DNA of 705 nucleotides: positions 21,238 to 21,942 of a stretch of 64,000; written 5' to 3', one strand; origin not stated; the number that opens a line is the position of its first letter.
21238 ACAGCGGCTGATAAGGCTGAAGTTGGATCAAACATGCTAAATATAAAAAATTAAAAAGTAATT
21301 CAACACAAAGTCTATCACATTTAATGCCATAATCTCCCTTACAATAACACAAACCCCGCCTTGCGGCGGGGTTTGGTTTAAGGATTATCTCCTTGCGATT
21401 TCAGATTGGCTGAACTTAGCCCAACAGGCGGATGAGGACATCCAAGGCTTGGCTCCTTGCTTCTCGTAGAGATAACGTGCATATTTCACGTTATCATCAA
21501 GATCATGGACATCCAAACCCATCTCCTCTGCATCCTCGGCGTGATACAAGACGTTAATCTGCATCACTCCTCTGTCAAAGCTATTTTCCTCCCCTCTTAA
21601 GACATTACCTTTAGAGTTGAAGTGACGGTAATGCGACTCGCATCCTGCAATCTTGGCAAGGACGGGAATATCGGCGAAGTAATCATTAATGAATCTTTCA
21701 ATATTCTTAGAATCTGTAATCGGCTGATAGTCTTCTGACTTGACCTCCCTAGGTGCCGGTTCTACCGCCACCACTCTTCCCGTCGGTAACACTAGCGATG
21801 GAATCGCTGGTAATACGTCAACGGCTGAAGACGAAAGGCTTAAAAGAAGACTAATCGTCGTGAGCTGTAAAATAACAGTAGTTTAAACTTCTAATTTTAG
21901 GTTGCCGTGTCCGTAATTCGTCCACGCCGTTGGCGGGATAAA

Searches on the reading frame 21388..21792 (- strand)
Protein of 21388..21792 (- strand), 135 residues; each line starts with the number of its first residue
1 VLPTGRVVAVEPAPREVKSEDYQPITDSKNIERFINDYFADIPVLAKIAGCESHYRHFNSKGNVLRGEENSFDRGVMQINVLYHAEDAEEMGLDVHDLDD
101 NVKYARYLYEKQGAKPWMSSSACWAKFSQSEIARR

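Call 5: search_protein_families(library=pfam, proteins=[window:21388-21792:-], max_evalue=0.1)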
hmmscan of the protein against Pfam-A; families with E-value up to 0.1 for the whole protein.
seq(135 aa): 2 families
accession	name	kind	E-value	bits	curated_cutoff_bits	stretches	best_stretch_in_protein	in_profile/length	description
PF18896.5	SLT_3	-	0.012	16.5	27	1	45-117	17-87/89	Lysozyme like domain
PF00062.25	Lys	-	0.022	15.4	27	0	45-129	25-119/123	C-type lysozyme/alpha-lactalbumin family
